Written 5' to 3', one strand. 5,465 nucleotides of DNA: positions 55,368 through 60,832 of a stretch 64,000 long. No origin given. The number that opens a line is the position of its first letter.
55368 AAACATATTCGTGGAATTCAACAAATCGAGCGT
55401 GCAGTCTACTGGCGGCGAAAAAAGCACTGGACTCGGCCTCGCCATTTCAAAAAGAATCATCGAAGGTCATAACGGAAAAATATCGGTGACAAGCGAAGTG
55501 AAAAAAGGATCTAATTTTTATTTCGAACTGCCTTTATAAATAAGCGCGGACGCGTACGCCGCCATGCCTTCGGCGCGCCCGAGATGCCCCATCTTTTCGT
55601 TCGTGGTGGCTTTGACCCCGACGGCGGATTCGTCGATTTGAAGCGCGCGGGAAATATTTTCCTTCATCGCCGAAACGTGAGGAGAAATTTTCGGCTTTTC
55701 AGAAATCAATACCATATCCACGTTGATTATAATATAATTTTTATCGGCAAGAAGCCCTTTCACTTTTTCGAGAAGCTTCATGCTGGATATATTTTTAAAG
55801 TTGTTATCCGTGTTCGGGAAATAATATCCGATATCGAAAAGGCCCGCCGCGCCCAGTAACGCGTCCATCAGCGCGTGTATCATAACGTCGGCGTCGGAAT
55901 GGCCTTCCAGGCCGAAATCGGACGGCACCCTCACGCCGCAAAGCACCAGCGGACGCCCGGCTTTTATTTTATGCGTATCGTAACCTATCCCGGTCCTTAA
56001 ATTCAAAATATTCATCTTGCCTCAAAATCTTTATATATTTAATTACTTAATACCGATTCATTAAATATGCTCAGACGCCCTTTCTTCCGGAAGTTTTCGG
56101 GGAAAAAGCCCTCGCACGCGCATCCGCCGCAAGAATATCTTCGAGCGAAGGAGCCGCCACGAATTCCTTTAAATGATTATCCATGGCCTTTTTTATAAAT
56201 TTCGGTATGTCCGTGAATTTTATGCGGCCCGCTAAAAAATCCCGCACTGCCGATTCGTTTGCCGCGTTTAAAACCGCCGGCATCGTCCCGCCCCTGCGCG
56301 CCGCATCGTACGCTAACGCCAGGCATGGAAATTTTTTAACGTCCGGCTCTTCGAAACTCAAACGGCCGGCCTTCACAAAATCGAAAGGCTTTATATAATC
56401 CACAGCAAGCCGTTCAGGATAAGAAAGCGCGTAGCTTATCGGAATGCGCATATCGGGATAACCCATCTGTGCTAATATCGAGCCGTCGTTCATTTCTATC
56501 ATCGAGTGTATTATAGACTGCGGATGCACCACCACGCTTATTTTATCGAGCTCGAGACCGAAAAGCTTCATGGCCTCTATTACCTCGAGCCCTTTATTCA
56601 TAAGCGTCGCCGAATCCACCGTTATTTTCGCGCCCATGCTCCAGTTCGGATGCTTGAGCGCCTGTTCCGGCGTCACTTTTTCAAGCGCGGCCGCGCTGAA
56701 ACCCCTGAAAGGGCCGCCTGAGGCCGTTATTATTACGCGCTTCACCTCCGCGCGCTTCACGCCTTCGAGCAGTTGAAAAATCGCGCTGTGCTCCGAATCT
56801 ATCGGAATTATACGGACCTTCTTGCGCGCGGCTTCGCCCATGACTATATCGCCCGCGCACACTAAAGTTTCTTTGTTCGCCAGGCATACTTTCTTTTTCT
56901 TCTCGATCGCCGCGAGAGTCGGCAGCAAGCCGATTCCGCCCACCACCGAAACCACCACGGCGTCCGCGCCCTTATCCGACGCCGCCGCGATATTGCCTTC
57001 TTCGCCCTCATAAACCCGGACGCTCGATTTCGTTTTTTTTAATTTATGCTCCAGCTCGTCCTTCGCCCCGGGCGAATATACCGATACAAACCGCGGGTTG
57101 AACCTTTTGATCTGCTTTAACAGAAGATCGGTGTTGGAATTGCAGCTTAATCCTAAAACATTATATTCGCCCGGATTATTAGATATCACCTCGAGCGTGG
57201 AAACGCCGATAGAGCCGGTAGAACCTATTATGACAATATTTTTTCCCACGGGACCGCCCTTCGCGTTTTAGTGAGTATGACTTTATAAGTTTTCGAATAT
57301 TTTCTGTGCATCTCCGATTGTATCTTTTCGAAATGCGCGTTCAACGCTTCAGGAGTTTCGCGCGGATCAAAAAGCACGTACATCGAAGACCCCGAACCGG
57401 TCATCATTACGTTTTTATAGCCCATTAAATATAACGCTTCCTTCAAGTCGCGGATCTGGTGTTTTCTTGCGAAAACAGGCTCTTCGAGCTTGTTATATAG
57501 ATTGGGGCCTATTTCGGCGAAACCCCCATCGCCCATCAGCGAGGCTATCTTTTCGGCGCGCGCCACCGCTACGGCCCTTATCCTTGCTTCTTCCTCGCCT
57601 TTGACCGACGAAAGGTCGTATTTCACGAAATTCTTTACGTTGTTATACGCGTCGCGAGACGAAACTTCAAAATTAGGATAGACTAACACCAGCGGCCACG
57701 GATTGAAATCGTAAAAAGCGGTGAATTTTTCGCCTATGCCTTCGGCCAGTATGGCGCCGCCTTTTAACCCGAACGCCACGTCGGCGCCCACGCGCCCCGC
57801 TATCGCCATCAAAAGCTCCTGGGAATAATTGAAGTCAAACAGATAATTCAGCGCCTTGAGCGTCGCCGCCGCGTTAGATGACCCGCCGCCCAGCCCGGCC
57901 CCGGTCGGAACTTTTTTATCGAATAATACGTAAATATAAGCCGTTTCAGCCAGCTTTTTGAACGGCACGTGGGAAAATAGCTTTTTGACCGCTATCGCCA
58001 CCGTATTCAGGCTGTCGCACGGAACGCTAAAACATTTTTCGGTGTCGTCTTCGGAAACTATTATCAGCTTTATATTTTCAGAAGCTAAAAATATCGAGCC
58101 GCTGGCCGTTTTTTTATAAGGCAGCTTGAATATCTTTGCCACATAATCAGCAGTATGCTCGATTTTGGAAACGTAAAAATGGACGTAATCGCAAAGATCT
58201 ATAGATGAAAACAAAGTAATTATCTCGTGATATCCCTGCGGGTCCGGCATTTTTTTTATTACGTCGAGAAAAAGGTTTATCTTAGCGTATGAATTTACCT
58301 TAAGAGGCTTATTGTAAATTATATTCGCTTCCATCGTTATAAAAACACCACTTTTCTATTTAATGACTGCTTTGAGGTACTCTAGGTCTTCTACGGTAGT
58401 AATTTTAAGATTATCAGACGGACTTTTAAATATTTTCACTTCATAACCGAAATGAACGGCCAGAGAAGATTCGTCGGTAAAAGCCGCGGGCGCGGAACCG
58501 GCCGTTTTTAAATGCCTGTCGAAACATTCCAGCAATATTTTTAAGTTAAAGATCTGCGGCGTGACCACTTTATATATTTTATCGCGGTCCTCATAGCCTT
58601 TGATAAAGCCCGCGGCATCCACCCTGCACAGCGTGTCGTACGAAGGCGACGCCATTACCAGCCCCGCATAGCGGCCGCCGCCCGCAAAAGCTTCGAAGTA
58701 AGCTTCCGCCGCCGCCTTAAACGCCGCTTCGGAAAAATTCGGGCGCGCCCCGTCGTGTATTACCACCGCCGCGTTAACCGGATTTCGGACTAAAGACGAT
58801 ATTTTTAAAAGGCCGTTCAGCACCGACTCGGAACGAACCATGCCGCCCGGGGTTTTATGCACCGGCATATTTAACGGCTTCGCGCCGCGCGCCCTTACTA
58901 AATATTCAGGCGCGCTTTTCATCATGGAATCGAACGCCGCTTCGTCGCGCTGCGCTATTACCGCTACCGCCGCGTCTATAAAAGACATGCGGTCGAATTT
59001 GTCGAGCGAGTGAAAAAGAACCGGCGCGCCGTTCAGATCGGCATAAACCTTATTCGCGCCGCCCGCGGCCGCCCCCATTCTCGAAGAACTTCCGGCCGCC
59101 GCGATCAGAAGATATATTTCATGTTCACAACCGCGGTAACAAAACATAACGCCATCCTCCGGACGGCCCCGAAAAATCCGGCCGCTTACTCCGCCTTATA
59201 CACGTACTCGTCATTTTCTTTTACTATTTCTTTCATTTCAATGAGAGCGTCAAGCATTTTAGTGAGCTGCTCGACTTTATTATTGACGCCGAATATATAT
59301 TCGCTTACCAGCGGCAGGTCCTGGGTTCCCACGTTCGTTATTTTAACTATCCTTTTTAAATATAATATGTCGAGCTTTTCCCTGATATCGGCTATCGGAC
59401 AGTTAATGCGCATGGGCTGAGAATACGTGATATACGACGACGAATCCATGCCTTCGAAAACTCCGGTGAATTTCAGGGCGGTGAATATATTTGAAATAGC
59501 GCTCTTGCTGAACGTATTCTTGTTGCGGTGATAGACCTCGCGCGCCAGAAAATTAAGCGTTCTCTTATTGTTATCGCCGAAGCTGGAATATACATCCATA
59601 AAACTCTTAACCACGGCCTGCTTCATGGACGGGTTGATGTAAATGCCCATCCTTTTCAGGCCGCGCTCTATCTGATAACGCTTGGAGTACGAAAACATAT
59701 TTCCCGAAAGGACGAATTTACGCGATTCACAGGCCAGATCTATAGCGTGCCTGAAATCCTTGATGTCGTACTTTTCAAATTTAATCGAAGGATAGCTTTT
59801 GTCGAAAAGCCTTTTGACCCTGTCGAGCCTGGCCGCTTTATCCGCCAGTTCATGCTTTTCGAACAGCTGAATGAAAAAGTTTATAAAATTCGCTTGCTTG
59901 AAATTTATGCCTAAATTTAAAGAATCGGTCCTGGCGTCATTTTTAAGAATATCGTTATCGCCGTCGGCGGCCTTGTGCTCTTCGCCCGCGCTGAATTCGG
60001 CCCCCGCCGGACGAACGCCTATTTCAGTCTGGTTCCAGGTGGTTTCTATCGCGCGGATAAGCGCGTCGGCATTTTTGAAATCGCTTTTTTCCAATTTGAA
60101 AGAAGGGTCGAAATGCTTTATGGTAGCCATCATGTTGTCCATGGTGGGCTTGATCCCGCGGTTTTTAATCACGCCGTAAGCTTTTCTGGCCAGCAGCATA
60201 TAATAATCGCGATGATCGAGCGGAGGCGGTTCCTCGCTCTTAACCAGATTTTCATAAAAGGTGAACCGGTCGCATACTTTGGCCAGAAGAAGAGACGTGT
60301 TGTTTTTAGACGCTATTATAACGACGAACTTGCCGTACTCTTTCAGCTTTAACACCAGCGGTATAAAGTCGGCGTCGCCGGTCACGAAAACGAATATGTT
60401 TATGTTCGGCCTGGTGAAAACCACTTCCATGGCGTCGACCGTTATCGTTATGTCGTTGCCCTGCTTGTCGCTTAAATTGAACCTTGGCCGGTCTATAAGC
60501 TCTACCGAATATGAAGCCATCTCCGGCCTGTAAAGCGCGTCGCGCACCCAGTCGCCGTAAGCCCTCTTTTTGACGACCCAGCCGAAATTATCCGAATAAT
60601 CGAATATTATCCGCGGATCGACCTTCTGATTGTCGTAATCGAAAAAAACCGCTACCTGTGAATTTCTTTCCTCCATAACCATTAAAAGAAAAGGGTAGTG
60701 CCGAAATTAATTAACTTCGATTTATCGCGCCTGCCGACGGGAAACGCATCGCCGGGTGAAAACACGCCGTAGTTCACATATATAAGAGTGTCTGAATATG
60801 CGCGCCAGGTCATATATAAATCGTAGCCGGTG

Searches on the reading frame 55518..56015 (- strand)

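Call 21: search_protein_families(library=pfam, proteins=[window:55518-56015:-])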
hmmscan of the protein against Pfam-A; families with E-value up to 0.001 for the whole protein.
window:55518-56015:- (165 aa): 1 family
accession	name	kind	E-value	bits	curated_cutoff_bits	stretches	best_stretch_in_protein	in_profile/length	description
PF02542.21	YgbB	-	1.2e-62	211.3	26.7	1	6-159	1-154/155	YgbB family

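Call 72: search_protein_families(library=ncbifam, proteins=[window:55518-56015:-], max_evalue=1e-20)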
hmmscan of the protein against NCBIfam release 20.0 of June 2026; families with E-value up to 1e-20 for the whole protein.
window:55518-56015:- (165 aa): 2 families
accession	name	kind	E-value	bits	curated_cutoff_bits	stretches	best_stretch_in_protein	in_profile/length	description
NF006899.0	PRK09382.1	equivalog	1.8e-64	218.3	417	1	5-159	225-379/387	bifunctional 2-C-methyl-D-erythritol 4-phosphate cytidylyltransferase/2-C-methyl-D-erythritol 2,4-cyclodiphosphate synthase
TIGR00151.1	ispF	equivalog_domain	1.3e-57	194.2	116.45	1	7-161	1-155/155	2-C-methyl-D-erythritol 2,4-cyclodiphosphate synthase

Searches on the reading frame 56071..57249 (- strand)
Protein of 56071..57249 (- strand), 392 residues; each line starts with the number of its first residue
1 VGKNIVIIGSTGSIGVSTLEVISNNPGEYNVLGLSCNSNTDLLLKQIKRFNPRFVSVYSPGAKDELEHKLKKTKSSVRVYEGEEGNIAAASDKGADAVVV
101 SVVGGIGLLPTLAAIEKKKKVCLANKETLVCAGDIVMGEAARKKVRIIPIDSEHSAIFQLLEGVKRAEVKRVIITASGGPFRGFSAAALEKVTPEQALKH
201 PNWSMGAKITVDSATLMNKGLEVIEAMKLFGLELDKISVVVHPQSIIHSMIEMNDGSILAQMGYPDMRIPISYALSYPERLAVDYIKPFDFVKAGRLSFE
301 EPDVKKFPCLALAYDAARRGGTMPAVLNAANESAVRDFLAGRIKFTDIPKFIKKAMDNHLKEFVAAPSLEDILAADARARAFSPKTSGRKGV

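Call 21: search_protein_families(library=pfam, proteins=[window:56071-57249:-])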
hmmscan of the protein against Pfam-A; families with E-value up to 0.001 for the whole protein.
window:56071-57249:- (392 aa): 3 families
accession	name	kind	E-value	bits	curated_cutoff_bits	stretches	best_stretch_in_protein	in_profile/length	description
PF13288.12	DXPR_C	-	2.6e-44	150.6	27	1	262-381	1-114/115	DXP reductoisomerase C-terminal domain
PF02670.22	DXP_reductoisom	-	5.3e-42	144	21.7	1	5-133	1-129/129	1-deoxy-D-xylulose 5-phosphate reductoisomerase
PF08436.17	DXP_redisom_C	-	2.4e-40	137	26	1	147-230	1-84/84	1-deoxy-D-xylulose 5-phosphate reductoisomerase C-terminal domain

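Call 72: search_protein_families(library=ncbifam, proteins=[window:56071-57249:-], max_evalue=1e-20)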
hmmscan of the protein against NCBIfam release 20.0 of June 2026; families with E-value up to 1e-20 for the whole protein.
window:56071-57249:- (392 aa): 3 families
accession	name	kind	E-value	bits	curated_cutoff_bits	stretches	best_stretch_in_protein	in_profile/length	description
NF009114.0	PRK12464.1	equivalog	6.5e-152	506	461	1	1-385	1-380/389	1-deoxy-D-xylulose-5-phosphate reductoisomerase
TIGR00243.1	Dxr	equivalog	1.3e-149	498.3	315.7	1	3-387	2-384/389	1-deoxy-D-xylulose-5-phosphate reductoisomerase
NF003938.0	PRK05447.1-1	equivalog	4e-132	441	515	1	3-384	2-390/398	1-deoxy-D-xylulose-5-phosphate reductoisomerase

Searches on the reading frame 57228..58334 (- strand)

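Call 21: search_protein_families(library=pfam, proteins=[window:57228-58334:-])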
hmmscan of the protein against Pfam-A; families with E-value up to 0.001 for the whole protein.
window:57228-58334:- (368 aa): 2 families
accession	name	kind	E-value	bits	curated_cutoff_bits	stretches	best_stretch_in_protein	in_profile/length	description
PF00288.32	GHMP_kinases_N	-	9.3e-14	51.9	22.3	1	115-193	6-76/87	GHMP kinases N terminal domain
PF08544.19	GHMP_kinases_C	-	9e-06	26.4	21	1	270-330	8-74/85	GHMP kinases C terminal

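Call 72: search_protein_families(library=ncbifam, proteins=[window:57228-58334:-], max_evalue=1e-20)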
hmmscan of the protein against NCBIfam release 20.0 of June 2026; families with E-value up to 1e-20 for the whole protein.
window:57228-58334:- (368 aa): 6 families
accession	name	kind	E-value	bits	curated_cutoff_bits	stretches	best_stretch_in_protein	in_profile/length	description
TIGR00154.1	ispE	equivalog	2.2e-44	152.2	138.7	1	11-338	3-275/294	4-(cytidine 5'-diphospho)-2-C-methyl-D-erythritol kinase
NF002870.0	PRK03188.1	equivalog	2.9e-37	128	286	1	8-337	8-285/310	4-(cytidine 5'-diphospho)-2-C-methyl-D-erythritol kinase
NF011205.0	PRK14611.1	equivalog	2e-36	125.9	364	1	135-326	82-256/275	4-(cytidine 5'-diphospho)-2-C-methyl-D-erythritol kinase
NF011202.0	PRK14608.1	equivalog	2.2e-35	122.4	204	1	107-341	71-284/294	4-(cytidine 5'-diphospho)-2-C-methyl-D-erythritol kinase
NF003216.0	PRK04181.1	equivalog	4.7e-26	92.1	191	1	13-319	3-251/257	4-(cytidine 5'-diphospho)-2-C-methyl-D-erythritol kinase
NF011207.0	PRK14613.1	equivalog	1.1e-21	77.3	359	0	15-335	3-283/297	4-(cytidine 5'-diphospho)-2-C-methyl-D-erythritol kinase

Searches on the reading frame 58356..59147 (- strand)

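Call 45: search_protein_families(library=pfam, proteins=[window:58356-59147:-])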
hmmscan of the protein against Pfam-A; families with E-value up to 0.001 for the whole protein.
window:58356-59147:- (263 aa): 2 families
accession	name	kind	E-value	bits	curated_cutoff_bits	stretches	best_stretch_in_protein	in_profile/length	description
PF01128.25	IspD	-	8e-39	134.1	27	1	12-261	2-218/221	2-C-methyl-D-erythritol 4-phosphate cytidylyltransferase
PF12804.13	NTP_transf_3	-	3.2e-05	24.6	27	1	14-70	2-51/160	MobA-like NTP transferase domain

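Call 72: search_protein_families(library=ncbifam, proteins=[window:58356-59147:-], max_evalue=1e-20)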
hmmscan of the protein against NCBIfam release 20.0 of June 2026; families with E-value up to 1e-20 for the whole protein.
window:58356-59147:- (263 aa): 4 families
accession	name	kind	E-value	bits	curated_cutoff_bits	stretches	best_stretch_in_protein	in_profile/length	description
TIGR00453.1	ispD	equivalog_domain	4.2e-46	157.1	181.3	1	13-261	2-218/219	2-C-methyl-D-erythritol 4-phosphate cytidylyltransferase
NF001186.0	PRK00155.2-3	equivalog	1.2e-30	106.6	253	1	10-262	4-222/224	2-C-methyl-D-erythritol 4-phosphate cytidylyltransferase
NF006899.0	PRK09382.1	equivalog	8.3e-27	94.3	417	1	10-260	6-218/387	bifunctional 2-C-methyl-D-erythritol 4-phosphate cytidylyltransferase/2-C-methyl-D-erythritol 2,4-cyclodiphosphate synthase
NF009924.0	PRK13385.1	subfamily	6e-22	78.4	342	1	11-262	2-223/230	2-C-methyl-D-erythritol 4-phosphate cytidylyltransferase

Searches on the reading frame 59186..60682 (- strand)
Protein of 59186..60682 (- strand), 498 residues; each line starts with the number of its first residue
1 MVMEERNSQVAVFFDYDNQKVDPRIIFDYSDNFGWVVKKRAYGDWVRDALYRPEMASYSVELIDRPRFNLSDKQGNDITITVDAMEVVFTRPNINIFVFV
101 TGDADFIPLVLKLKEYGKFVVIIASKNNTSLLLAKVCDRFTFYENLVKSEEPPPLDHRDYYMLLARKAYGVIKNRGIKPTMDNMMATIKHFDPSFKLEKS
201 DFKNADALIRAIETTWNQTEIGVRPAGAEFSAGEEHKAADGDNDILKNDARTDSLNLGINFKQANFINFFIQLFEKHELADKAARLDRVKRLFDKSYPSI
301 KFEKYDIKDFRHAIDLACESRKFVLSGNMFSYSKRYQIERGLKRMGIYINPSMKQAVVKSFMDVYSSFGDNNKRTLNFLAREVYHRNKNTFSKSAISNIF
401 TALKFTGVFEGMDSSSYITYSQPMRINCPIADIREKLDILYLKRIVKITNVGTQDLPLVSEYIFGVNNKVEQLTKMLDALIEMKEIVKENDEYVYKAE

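Call 45: search_protein_families(library=pfam, proteins=[window:59186-60682:-])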
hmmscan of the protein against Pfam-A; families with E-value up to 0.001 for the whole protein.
window:59186-60682:- (498 aa): 1 family
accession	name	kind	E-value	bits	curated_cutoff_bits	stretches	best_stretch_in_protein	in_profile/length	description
PF01936.24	NYN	-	6.6e-21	75.8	24.2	1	10-143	2-144/145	NYN domain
